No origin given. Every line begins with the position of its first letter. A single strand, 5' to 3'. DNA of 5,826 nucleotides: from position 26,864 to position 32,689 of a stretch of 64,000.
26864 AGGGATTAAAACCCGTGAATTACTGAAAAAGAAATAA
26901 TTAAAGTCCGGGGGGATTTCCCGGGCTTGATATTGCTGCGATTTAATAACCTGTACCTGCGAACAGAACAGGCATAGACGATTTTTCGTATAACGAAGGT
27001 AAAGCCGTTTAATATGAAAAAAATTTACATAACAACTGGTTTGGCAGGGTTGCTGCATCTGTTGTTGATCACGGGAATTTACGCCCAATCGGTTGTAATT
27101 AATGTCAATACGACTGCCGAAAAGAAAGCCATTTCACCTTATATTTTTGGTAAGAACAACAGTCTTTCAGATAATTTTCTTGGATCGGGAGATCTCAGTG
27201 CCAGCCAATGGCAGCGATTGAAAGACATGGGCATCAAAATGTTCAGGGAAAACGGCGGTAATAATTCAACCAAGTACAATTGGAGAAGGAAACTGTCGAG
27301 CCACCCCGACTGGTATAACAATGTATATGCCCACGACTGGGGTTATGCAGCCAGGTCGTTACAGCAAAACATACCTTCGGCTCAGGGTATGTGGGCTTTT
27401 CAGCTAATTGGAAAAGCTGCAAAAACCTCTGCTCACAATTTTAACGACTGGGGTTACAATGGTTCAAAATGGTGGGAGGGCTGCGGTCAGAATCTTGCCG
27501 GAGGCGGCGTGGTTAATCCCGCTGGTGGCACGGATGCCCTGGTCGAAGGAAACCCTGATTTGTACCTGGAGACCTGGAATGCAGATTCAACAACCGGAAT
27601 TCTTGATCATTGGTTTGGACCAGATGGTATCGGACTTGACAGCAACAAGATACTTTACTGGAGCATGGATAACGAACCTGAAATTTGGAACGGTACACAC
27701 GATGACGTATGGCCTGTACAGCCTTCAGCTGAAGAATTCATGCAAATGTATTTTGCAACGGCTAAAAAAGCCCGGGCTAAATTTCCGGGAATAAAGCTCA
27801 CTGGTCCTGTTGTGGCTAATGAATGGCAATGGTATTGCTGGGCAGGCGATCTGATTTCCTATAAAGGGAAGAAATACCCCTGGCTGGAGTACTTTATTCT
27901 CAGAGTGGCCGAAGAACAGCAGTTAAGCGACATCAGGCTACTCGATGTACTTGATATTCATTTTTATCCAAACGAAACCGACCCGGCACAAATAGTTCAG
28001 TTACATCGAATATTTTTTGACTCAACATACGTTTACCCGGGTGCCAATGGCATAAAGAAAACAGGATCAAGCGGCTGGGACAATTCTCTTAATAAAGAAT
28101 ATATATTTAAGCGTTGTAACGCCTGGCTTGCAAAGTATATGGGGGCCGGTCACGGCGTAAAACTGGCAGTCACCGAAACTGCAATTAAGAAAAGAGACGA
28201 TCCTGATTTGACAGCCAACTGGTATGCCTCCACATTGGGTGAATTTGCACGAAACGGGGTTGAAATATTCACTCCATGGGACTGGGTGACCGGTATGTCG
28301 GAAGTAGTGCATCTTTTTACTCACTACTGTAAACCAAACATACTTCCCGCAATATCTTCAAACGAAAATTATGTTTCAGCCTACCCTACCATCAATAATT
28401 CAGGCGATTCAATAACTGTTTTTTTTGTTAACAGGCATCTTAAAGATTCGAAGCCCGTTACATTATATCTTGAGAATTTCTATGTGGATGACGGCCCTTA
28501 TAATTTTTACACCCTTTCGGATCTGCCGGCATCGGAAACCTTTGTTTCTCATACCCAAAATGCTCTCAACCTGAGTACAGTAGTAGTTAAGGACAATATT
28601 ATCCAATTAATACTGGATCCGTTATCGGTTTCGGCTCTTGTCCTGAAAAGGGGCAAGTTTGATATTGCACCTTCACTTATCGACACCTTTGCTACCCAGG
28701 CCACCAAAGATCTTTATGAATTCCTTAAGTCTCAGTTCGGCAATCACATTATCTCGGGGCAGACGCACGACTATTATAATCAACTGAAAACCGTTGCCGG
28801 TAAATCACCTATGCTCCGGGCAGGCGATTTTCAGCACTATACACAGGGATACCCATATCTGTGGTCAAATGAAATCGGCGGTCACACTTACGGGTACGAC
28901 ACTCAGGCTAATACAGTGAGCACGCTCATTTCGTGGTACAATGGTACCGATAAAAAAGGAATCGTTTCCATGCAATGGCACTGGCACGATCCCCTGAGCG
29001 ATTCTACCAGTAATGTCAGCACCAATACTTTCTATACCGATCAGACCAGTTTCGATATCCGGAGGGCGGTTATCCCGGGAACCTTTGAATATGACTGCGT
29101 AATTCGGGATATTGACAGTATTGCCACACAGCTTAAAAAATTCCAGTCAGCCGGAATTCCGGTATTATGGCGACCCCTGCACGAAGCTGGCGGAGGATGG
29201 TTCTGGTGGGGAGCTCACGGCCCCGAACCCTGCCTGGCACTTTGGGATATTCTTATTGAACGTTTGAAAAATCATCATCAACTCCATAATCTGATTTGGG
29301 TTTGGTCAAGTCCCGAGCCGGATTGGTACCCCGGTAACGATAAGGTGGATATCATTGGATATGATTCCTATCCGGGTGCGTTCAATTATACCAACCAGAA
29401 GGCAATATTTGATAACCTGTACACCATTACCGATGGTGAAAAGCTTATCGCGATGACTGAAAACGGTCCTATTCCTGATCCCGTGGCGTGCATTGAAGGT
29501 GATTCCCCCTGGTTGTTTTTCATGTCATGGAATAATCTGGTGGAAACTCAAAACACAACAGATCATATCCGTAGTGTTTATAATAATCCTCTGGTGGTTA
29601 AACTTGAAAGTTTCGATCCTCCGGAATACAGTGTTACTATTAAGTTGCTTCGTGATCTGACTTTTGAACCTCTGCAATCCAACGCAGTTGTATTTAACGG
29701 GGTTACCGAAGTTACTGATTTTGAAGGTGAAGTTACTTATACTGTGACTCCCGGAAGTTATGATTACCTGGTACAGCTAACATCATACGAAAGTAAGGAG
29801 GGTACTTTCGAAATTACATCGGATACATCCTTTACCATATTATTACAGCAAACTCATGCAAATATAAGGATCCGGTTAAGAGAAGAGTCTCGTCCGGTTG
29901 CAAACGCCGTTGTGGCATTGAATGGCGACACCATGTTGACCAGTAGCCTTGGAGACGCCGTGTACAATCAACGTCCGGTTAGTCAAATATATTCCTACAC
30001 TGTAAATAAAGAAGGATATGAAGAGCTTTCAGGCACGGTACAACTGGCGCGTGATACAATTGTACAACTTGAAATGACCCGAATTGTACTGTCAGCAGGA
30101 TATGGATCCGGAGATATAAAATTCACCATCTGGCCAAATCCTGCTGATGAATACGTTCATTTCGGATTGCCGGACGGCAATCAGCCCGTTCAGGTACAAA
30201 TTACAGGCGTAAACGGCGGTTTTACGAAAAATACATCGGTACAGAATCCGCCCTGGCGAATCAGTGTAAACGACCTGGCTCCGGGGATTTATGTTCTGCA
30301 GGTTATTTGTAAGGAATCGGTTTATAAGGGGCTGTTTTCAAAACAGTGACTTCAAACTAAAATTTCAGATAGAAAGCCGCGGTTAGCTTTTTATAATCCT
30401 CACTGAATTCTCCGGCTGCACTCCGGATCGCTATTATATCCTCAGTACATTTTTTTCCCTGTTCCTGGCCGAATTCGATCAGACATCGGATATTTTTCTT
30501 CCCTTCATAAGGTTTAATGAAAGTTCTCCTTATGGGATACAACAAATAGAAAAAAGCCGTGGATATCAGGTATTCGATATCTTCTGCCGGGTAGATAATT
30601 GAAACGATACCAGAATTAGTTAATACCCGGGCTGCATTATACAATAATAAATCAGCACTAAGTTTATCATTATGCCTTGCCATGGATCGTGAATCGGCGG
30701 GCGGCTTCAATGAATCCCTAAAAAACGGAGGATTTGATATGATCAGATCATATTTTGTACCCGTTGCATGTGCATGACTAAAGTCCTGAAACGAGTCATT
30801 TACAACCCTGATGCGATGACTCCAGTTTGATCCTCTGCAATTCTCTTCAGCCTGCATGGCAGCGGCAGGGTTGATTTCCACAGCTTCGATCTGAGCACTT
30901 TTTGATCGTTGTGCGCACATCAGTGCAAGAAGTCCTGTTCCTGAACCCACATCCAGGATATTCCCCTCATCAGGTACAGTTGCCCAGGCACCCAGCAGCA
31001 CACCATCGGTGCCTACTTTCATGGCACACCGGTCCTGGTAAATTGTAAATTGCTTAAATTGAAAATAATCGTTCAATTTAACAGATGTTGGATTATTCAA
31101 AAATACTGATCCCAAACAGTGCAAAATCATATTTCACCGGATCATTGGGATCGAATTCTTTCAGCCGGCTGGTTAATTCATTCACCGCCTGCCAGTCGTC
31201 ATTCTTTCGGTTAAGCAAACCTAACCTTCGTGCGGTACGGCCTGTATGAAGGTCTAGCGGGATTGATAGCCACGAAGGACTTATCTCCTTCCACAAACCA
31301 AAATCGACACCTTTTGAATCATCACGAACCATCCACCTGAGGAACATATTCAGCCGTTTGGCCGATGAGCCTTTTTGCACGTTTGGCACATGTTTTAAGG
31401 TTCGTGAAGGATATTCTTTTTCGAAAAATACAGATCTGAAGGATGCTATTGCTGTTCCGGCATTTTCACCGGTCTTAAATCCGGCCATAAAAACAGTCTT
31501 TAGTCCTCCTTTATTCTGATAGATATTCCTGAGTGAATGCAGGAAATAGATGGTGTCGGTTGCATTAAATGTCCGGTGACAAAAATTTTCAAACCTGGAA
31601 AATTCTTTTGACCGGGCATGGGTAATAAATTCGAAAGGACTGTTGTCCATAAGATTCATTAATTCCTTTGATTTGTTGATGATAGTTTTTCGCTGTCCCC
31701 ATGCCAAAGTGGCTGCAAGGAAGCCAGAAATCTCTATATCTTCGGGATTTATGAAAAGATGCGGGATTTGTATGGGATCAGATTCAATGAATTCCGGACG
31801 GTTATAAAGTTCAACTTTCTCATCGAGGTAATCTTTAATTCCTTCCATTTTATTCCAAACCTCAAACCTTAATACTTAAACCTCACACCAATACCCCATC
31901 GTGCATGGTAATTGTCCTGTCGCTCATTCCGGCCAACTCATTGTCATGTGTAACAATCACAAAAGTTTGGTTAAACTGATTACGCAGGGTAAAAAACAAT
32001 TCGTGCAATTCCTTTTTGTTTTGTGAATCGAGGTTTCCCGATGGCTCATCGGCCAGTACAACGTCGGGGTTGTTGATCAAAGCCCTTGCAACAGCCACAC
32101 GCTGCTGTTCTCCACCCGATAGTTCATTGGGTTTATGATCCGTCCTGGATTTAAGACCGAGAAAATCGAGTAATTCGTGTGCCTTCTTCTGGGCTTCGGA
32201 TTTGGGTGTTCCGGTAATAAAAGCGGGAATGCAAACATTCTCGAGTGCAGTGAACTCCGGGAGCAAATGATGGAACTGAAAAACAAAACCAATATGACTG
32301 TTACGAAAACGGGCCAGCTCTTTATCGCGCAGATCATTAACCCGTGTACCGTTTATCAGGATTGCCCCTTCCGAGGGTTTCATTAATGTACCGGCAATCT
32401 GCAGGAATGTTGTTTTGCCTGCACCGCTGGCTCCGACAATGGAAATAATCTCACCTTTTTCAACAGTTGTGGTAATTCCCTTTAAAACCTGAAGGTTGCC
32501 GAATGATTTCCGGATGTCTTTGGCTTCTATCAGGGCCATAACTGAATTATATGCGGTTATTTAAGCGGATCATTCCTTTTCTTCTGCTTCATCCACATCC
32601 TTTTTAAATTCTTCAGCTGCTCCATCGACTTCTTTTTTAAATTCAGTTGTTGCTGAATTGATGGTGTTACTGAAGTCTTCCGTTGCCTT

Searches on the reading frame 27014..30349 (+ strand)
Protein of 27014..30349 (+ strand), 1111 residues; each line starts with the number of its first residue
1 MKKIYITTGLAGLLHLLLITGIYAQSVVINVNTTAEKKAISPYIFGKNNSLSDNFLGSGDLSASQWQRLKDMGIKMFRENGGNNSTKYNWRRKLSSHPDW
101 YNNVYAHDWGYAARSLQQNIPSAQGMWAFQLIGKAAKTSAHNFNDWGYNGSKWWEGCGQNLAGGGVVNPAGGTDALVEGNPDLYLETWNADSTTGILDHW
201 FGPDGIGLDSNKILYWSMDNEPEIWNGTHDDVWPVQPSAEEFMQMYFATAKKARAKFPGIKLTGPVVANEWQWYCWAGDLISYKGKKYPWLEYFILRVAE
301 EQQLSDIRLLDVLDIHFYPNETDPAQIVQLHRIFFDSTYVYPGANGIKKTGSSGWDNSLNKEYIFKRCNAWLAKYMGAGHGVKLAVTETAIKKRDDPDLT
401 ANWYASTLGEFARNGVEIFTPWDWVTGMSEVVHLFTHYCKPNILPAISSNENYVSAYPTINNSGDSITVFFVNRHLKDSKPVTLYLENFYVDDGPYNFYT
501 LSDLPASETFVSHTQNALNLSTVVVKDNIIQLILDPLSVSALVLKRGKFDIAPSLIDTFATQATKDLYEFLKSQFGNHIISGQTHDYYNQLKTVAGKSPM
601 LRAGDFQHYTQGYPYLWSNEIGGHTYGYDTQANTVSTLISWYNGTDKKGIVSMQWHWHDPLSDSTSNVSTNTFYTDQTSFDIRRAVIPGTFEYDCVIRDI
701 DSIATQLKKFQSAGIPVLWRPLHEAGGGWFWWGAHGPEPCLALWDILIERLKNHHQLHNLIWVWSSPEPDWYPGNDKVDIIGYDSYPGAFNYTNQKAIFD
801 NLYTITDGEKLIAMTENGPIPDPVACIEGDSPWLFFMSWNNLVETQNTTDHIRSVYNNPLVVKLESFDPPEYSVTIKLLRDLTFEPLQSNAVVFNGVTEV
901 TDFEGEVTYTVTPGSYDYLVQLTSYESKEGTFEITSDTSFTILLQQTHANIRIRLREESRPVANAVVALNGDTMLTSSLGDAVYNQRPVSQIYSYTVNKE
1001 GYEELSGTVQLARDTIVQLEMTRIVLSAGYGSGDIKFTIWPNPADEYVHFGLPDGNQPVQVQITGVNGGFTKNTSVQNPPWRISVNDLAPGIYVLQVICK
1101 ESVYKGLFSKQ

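Call 5: search_protein_families(library=pfam, proteins=[window:27014-30349:+], max_evalue=0.001)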
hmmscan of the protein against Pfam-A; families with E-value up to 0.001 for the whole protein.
window:27014-30349:+ (1111 aa): 3 families
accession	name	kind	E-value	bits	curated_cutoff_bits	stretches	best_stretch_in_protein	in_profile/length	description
PF02156.21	Glyco_hydro_26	-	1.5e-55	189.2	20.2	1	557-863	2-308/311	Glycosyl hydrolase family 26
PF12891.13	Glyco_hydro_44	-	3.1e-22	80.1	25.1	1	99-320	7-222/223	Glycoside hydrolase family 44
PF18962.6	Por_Secre_tail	-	4.1e-05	24.2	27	1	1039-1101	1-66/75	Secretion system C-terminal sorting domain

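Call 53: search_solved_structures(query=window:27014-30346:+, max_evalue=1e-10)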
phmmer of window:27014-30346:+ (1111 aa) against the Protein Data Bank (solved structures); distinct sequences matched with E-value up to 1e-10: 33.
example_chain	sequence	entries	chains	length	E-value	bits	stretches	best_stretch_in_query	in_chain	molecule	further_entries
3zm8_A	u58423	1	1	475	4.4e-62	213.3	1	505-867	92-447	GH26 ENDO-BETA-1,4-MANNANASE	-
6hpf_A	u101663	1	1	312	1.4e-58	201.7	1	556-855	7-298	endo-b-mannanase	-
3wdq_A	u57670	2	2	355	7.4e-45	156.3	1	554-842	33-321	Beta-mannanase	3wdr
6q75_A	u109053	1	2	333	2e-34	121.7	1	560-859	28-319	GH26A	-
6hf2_A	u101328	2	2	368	2.1e-34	121.7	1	633-851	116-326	Glycosyl hydrolase family 26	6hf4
6ueh_A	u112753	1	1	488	3.4e-31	111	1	553-866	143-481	Cow rumen GH26 endo-mannanase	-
6d2x_A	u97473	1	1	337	7.5e-28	99.9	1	555-840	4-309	Aryl-phospho-beta-D-glucosidase BglC, GH1 family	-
6d2w_A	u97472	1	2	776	1.4e-27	99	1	538-840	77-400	Aryl-phospho-beta-D-glucosidase BglC, GH1 family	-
12nq_A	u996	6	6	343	1.1e-18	69.5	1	607-790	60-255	Glycoside hydrolase family 26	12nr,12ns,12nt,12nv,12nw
12nu_A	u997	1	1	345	1.2e-18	69.5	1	607-790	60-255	Glycoside hydrolase family 26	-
2vx7_A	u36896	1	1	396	1.7e-16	62.4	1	546-797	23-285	CELLVIBRIO JAPONICUS MANNANASE CJMAN26C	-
2vx4_A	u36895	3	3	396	1.9e-16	62.2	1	546-796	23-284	CELLVIBRIO JAPONICUS MANNANASE CJMAN26C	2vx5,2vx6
29qd_AAA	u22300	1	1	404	2e-16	62.1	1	546-796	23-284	Endo-1, 4-beta mannanase, putative, man26C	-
4cd4_A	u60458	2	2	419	2.2e-16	62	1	546-796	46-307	ENDO-1,4-BETA MANNANASE, PUTATIVE, MAN26C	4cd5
6q78_A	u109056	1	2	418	1.6e-15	59.1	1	557-798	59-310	GH26C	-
3fw6_A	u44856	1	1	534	1.9e-14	55.6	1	67-492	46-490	Cellulase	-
2yih_A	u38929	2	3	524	1.8e-12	49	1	20-320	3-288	CEL44C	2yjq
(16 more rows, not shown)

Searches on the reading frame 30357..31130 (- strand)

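Call 5: search_protein_families(library=pfam, proteins=[window:30357-31130:-], max_evalue=0.001)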
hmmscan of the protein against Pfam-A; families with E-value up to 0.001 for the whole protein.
window:30357-31130:- (257 aa): 15 families
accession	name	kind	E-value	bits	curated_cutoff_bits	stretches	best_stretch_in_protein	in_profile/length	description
PF05175.20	MTS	-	2.5e-15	57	23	1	54-140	31-112/170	Methyltransferase small domain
PF13847.12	Methyltransf_31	-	4.3e-09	36.6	27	1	56-183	5-116/145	Methyltransferase domain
PF13649.12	Methyltransf_25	-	8.9e-09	36.4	27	1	58-133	1-71/97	Methyltransferase domain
PF03602.21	Cons_hypoth95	-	1.2e-06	28.7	24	1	54-141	41-128/182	Conserved hypothetical protein 95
PF06325.19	PrmA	-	3e-06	27.4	22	1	55-133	162-233/296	Ribosomal protein L11 methyltransferase (PrmA)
PF13489.12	Methyltransf_23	-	4.4e-06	27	27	1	50-133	18-88/164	Methyltransferase domain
PF02475.24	TRM5-TYW2_MTfase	-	4.7e-06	27.1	28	1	52-119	34-101/164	TRM5/TYW2 methyltransferase domain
PF05185.22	PRMT5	-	4.7e-05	23.7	22.9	1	57-132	66-140/171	PRMT5 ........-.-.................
PF08242.18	Methyltransf_12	-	5e-05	24.4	30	1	59-133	1-72/98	Methyltransferase domain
PF07669.17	Eco57I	-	0.0001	22.9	25.3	1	100-182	49-136/171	Eco57I restriction-modification methylase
PF08241.18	Methyltransf_11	-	0.00013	23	21.2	1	59-132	1-66/95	Methyltransferase domain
PF01170.24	UPF0020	-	0.00016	21.8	22.3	1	72-137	70-132/197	RMKL-like, methyltransferase domain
PF12847.13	Methyltransf_18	-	0.00017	22.1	27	1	50-110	10-70/151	Methyltransferase domain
PF09445.16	Methyltransf_15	-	0.0004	20.4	22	1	57-135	3-80/165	RNA cap guanine-N2 methyltransferase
PF05971.18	Methyltransf_10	-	0.00079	19.3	23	0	50-148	98-199/299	RNA methyltransferase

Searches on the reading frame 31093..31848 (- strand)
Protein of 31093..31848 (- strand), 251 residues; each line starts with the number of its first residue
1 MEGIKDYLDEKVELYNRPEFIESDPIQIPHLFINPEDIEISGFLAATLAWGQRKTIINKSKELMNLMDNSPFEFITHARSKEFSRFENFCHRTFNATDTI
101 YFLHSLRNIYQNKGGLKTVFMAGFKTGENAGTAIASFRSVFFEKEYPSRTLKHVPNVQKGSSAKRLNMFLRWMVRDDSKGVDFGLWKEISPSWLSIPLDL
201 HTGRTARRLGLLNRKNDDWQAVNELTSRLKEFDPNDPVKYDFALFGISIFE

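Call 5: search_protein_families(library=pfam, proteins=[window:31093-31848:-], max_evalue=0.001)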
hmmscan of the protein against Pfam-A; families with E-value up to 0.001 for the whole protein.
window:31093-31848:- (251 aa): 1 family
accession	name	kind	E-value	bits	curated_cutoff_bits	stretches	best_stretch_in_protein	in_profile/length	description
PF09674.15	DUF2400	-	6.8e-84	281.8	25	1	24-249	1-224/225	Protein of unknown function (DUF2400)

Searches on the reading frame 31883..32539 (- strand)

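Call 5: search_protein_families(library=pfam, proteins=[window:31883-32539:-], max_evalue=0.001)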
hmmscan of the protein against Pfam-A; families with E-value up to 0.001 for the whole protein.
window:31883-32539:- (218 aa): 3 families
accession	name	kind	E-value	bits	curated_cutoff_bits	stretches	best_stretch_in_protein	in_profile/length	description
PF00005.33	ABC_tran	-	5.8e-35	121.3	25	1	19-167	1-136/137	ABC transporter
PF02463.25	SMC_N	-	4.9e-05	23.3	40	1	31-212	26-211/220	RecF/RecN/SMC N terminal domain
PF13304.12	AAA_21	-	0.00018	22.1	27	0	32-52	2-22/304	AAA domain, putative AbiEii toxin, Type IV TA system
